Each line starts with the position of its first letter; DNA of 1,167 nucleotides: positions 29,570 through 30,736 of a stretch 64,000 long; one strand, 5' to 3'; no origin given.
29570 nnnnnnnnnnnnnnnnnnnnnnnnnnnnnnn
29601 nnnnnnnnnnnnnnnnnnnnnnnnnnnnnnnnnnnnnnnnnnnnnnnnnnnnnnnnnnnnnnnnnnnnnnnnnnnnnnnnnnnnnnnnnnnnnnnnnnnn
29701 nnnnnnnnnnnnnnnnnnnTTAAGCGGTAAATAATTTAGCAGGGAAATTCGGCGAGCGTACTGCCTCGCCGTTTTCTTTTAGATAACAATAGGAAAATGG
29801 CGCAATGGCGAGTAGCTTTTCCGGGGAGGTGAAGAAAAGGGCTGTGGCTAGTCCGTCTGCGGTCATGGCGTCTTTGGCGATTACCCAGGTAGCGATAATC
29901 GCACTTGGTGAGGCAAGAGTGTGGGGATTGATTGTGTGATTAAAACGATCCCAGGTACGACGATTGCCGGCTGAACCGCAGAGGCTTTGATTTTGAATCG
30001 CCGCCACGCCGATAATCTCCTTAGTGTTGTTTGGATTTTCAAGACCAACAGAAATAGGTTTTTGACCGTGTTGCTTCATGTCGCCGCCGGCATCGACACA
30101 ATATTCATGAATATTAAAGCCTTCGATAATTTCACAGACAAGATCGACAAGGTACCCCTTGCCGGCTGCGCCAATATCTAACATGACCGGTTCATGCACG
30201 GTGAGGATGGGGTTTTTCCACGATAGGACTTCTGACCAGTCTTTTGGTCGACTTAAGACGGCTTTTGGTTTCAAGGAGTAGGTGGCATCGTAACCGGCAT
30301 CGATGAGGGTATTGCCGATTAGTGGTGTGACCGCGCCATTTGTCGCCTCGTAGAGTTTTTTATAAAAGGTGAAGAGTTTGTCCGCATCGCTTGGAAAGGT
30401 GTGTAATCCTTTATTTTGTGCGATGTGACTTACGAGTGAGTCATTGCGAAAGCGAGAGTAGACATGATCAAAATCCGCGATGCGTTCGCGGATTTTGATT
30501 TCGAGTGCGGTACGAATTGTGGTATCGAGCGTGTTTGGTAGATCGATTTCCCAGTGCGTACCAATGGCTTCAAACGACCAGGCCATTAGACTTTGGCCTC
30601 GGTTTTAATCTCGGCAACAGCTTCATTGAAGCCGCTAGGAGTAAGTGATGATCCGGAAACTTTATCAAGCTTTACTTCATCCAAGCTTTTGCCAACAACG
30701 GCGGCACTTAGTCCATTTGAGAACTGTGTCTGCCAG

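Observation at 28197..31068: Extracytosolic flavinylation module: membrane FNR-fusion oxidoreductase, ApbE flavin transferase and an FMN-binding-domain protein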

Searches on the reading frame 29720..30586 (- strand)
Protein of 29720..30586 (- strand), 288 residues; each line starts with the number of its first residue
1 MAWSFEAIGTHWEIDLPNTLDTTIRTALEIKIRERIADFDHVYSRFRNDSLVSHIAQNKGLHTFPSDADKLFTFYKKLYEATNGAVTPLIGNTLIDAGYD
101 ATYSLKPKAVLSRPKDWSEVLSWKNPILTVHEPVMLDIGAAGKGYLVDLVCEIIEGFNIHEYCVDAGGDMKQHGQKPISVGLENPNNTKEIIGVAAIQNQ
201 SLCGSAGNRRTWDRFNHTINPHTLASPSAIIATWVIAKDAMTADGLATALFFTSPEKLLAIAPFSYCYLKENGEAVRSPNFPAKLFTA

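Call 3: search_protein_families(library=pfam, proteins=[window:29720-30586:-], max_evalue=0.1)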
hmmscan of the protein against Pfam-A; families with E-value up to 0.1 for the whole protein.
window:29720-30586:- (288 aa): 1 family
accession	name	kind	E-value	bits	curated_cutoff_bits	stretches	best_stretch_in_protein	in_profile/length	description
PF02424.20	ApbE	-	8.3e-40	137.4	25.6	1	9-262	2-255/266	ApbE family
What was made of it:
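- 29720..30586 (-): Gene B: 288-aa ApbE-family FAD:protein FMN transferase of the 'type I' clade, with no signal peptide. Pfam ApbE 8.3e-40 (call 3).
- On ApbE FAD:protein FMN transferase (PF02424): 137 bits against a cut-off of 25.6 (call 3).
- Checked: Gene B (288 aa): Pfam ApbE scores 8.3e-40 (call 3).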

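Call 4: search_protein_families(library=ncbifam, proteins=[window:29720-30586:-], max_evalue=0.1)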
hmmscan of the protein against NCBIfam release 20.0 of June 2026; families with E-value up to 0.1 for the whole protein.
window:29720-30586:- (288 aa): 1 family
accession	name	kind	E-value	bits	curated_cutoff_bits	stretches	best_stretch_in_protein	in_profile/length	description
NF007774.0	PRK10461.1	equivalog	1.9e-13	50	498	2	135-262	180-317/351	FAD:protein FMN transferase ApbE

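Call 25: search_solved_structures(query=window:29720-30586:-, max_evalue=0.001, show_alignments=2)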
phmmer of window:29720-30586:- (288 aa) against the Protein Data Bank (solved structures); distinct sequences matched with E-value up to 0.001: 13.
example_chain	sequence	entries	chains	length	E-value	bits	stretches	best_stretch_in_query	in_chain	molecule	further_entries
5mgy_H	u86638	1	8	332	5.9e-12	48.4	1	134-263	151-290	FAD:protein FMN transferase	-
4xgw_A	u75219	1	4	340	7.9e-11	44.7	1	7-261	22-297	FAD:protein FMN transferase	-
6nxi_A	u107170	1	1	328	2.1e-10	43.2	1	28-263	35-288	FAD:protein FMN transferase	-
2o18_A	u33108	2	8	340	2.9e-10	42.8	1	7-261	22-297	Thiamine biosynthesis lipoprotein apbE | FAD:protein FMN transferase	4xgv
3pnd_A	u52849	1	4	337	1.7e-09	40.2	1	7-260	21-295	Thiamine biosynthesis lipoprotein ApbE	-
4xgx_A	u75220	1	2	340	1.9e-09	40.1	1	7-261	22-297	FAD:protein FMN transferase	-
1vrm_A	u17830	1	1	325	2e-09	40.1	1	79-254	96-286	hypothetical protein TM1553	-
6nxj_A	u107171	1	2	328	4.7e-09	38.8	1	28-263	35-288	FAD:protein FMN transferase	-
7esa_A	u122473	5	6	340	1.3e-05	27.6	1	131-252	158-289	FAD:protein FMN transferase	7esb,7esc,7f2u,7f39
4xdt_A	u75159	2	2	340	2.2e-05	26.8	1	41-261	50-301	FAD:protein FMN transferase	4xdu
4ifu_A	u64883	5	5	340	7.7e-05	25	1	131-261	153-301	FAD:protein FMN transferase | Thiamine biosynthesis lipoprotein ApbE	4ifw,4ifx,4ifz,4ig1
7mgt_A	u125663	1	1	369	0.00015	24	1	132-261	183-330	FAD:protein FMN transferase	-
4xdr_A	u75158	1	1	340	0.00098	21.4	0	131-261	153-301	FAD:protein FMN transferase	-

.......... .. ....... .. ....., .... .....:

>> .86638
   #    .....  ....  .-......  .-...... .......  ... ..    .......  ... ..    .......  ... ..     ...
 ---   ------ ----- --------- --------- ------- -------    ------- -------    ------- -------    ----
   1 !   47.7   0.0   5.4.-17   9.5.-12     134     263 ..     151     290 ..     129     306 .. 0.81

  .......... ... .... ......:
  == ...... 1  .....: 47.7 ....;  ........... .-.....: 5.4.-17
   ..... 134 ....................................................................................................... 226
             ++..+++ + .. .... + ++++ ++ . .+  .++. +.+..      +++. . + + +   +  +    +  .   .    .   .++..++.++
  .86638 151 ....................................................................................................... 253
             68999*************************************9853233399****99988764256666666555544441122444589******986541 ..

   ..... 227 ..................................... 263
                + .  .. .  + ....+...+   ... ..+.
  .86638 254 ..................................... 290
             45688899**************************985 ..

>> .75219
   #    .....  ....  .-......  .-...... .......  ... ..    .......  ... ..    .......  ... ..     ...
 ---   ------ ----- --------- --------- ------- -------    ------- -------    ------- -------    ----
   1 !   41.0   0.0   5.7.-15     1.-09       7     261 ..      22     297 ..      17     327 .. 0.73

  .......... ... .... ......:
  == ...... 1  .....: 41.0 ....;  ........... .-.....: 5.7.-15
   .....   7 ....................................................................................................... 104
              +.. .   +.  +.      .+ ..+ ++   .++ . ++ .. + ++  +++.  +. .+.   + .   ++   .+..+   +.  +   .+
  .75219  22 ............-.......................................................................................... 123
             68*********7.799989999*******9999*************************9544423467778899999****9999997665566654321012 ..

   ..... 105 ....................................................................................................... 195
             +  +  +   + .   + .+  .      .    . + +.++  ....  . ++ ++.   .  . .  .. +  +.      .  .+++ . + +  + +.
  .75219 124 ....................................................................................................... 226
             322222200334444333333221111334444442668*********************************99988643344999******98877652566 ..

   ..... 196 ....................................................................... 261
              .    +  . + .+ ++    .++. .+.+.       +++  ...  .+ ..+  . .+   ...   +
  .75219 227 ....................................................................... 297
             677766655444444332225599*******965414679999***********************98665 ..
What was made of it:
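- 29720..30586 (-): PDB ApbE hits (call 25).
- On ApbE FAD:protein FMN transferase (PF02424): Hits to solved ApbE structures at E down to 6e-12 (call 25).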

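Call 62: find_homologous_proteins(query=window:29720-30586:-)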
Query window:29720-30586:- (288 aa): 5316 proteins with E <= 0.001 among 6432 candidates; the best 120 are listed.
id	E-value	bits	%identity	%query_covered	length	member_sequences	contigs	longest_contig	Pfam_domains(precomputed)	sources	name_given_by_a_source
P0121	5.6e-193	657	99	100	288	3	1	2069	PF02424.21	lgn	-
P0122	1.2e-159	548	82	100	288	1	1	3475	PF02424.21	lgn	-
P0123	1.7e-129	449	69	99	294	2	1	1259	PF02424.21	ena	-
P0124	3.6e-125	435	64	100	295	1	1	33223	PF02424.21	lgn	-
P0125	3.7e-124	431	65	99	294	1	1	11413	PF02424.21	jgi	jgi:FAD:protein FMN transferase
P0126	1.5e-99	351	55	99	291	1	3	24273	PF02424.21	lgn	-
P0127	2.2e-98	347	56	100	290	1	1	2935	PF02424.21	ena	-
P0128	6.7e-98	345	55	99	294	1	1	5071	PF02424.21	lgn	-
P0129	5.8e-97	342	54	99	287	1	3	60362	PF02424.21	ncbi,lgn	-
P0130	2.0e-96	340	55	100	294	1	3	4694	PF02424.21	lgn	-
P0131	3.4e-96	340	54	99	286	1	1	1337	PF02424.21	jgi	jgi:thiamine biosynthesis lipoprotein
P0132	4.9e-96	339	54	99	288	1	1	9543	PF02424.21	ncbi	-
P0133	6.8e-96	339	55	98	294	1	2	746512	PF02424.21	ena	-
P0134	2.0e-95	337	55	98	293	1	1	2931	PF02424.21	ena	-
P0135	2.2e-95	337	54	99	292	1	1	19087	PF02424.21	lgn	-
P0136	3.4e-95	336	54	99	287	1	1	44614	PF02424.21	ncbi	-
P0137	5.6e-95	336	53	99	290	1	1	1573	PF02424.21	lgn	-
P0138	6.4e-95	335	54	99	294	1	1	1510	PF02424.21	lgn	-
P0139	6.8e-95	335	54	99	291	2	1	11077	PF02424.21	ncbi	ncbi:MAG: FAD:protein FMN transferase [Nitrospira sp.]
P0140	8.0e-95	335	52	99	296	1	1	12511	PF02424.21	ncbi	-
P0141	1.8e-94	334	54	100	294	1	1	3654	PF02424.21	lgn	-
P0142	2.7e-94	333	56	98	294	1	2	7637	PF02424.21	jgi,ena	-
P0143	3.8e-94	333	55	99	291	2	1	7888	PF02424.21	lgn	-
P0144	4.0e-94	333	53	99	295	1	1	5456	PF02424.21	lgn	-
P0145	7.3e-94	332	53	99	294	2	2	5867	PF02424.21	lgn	-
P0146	7.9e-94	332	55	99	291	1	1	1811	PF02424.21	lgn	-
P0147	8.0e-94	332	53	99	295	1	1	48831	PF02424.21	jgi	jgi:FAD:protein FMN transferase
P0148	1.1e-93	331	54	99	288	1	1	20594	PF02424.21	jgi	jgi:thiamine biosynthesis lipoprotein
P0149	1.3e-93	331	54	98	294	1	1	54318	PF02424.21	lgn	-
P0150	1.7e-93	331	52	99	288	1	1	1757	PF02424.21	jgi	jgi:thiamine biosynthesis lipoprotein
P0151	1.8e-93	331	52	99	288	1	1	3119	PF02424.21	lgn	-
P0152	1.8e-93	331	53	99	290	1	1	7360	PF02424.21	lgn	-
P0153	3.3e-93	330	54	100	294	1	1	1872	PF02424.21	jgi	jgi:FAD:protein FMN transferase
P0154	3.6e-93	330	54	99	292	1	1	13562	PF02424.21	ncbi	-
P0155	3.8e-93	330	52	99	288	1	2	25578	PF02424.21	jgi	jgi:thiamine biosynthesis lipoprotein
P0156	4.1e-93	330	53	100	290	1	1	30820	PF02424.21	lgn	-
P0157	4.5e-93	329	54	99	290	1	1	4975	PF02424.21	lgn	-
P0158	7.3e-93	329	52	100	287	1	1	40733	PF02424.21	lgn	-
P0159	1.3e-92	328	52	99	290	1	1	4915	PF02424.21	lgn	-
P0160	1.8e-92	327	52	100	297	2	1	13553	PF02424.21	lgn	-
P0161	2.0e-92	327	54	98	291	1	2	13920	PF02424.21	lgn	-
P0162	5.6e-92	326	53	99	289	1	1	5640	PF02424.21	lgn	-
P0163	9.2e-92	325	51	100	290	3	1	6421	PF02424.21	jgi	jgi:thiamine biosynthesis lipoprotein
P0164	1.3e-91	325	52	100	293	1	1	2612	PF02424.21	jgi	jgi:thiamine biosynthesis lipoprotein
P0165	1.3e-91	325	54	99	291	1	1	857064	PF02424.21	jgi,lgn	jgi:thiamine biosynthesis lipoprotein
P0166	1.3e-91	325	52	100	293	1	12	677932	PF02424.21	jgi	jgi:thiamine biosynthesis lipoprotein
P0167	1.5e-91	324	53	99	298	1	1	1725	PF02424.21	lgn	-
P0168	1.8e-91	324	52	99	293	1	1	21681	PF02424.21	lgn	-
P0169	2.5e-91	324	52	99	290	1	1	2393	PF02424.21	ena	-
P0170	2.8e-91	324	53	98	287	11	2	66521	PF02424.21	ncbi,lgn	-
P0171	2.8e-91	324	53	100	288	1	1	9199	PF02424.21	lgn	-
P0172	3.3e-91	323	52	99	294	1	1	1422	PF02424.21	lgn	-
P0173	3.4e-91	323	51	99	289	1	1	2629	PF02424.21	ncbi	-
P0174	3.8e-91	323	51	99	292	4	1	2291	PF02424.21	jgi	jgi:thiamine biosynthesis lipoprotein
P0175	4.1e-91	323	54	99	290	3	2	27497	PF02424.21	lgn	-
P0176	5.3e-91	323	53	99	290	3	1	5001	PF02424.21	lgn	-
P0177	5.6e-91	323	53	98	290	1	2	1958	PF02424.21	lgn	-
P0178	6.7e-91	322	54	99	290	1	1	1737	PF02424.21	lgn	-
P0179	7.2e-91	322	53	98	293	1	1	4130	PF02424.21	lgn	-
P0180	8.0e-91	322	53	99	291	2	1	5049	PF02424.21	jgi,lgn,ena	-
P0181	8.9e-91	322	50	99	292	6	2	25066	PF02424.21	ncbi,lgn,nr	ncbi:MAG: FAD:protein FMN transferase [Candidatus Magasanikbacteria bacterium]|nr:FAD:protein FMN tr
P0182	9.1e-91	322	51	100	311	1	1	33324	PF02424.21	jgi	jgi:thiamine biosynthesis lipoprotein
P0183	9.4e-91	322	53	99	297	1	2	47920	PF02424.21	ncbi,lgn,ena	-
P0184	1.0e-90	322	50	99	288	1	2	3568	PF02424.21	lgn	-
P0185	1.1e-90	322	51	99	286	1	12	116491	PF02424.21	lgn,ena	-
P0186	1.1e-90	322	54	99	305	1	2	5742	PF02424.21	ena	-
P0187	1.3e-90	321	52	99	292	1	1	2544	PF02424.21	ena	-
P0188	1.5e-90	321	52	99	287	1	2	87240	PF02424.21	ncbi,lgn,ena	-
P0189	1.8e-90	321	50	99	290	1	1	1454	PF02424.21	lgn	-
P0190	1.8e-90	321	54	98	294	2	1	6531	PF02424.21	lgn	-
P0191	1.8e-90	321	53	98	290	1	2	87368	PF02424.21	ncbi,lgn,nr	ncbi:MAG TPA: FAD:protein FMN transferase [Candidatus Saccharimonadales bacterium]|nr:FAD:protein FM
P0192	1.8e-90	321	54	99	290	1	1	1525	PF02424.21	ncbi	-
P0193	1.8e-90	321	53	99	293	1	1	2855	PF02424.21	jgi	jgi:thiamine biosynthesis lipoprotein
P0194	1.9e-90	321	52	99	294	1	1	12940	PF02424.21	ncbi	-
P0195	2.0e-90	321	54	99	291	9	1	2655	PF02424.21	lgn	-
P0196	2.0e-90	321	52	99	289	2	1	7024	PF02424.21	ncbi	-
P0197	2.3e-90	321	52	99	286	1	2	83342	PF02424.21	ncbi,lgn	ncbi:MAG: FAD:protein FMN transferase [Minisyncoccia bacterium]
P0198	2.3e-90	321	52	99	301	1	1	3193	PF02424.21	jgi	jgi:FAD:protein FMN transferase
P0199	2.4e-90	320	53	99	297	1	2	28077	PF02424.21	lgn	-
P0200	3.7e-90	320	51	99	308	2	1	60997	PF02424.21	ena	-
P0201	3.9e-90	320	52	100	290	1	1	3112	PF02424.21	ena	-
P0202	3.9e-90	320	51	99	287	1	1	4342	PF02424.21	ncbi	-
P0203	4.0e-90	320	53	98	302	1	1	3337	PF02424.21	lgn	-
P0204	4.1e-90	320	52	98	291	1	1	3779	PF02424.21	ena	-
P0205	4.6e-90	320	50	99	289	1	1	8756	PF02424.21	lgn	-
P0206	5.2e-90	319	50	99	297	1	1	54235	PF02424.21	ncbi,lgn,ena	-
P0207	6.7e-90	319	52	100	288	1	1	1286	PF02424.21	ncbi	-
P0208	8.0e-90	319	48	99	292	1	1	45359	PF02424.21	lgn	-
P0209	8.1e-90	319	51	100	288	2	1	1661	PF02424.21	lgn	-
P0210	9.6e-90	318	51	99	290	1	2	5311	PF02424.21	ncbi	-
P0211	1.1e-89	318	50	98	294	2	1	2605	PF02424.21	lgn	-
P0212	1.3e-89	318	50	99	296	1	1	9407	PF02424.21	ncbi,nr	ncbi:MAG TPA: FAD:protein FMN transferase [Candidatus Limnocylindrales bacterium]|nr:FAD:protein FMN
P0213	1.5e-89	318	52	99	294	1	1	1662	PF02424.21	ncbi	-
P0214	1.5e-89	318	51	99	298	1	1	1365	PF02424.21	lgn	-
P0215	1.6e-89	318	50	99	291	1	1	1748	PF02424.21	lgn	-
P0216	2.1e-89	317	51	99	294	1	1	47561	PF02424.21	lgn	-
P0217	2.1e-89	317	52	99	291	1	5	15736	PF02424.21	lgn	-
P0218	2.1e-89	317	53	99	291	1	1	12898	PF02424.21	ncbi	-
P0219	2.2e-89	317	51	98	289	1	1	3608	PF02424.21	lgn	-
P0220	2.3e-89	317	52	99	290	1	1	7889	PF02424.21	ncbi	-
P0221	2.3e-89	317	52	99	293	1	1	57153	PF02424.21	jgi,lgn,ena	-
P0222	2.4e-89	317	53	99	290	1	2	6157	PF02424.21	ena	-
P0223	2.7e-89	317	50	99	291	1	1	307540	PF02424.21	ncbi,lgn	-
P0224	3.0e-89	317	52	99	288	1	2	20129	PF02424.21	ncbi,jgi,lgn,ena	-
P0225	3.0e-89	317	51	99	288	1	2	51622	PF02424.21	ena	-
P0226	3.4e-89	317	53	100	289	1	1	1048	PF02424.21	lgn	-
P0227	3.4e-89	317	51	99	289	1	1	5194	PF02424.21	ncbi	-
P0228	4.0e-89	316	51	100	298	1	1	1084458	PF02424.21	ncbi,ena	-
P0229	4.2e-89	316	50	99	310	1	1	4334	PF02424.21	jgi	jgi:thiamine biosynthesis lipoprotein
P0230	4.7e-89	316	50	100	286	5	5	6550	PF02424.21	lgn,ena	-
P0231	4.7e-89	316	53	98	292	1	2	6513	PF02424.21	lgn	-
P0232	4.7e-89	316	52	99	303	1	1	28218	PF02424.21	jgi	jgi:FAD:protein FMN transferase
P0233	4.7e-89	316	53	100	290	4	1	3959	PF02424.21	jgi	jgi:thiamine biosynthesis lipoprotein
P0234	5.0e-89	316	53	98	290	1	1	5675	PF02424.21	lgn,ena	-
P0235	5.1e-89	316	52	99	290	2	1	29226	PF02424.21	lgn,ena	-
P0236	5.3e-89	316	51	99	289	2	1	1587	PF02424.21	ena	-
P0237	5.3e-89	316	52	100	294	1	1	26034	PF02424.21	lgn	-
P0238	5.5e-89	316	51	99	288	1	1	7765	PF02424.21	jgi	jgi:thiamine biosynthesis lipoprotein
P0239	5.6e-89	316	50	99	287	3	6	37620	PF02424.21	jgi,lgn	jgi:thiamine biosynthesis lipoprotein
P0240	6.0e-89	316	52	99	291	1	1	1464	PF02424.21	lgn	-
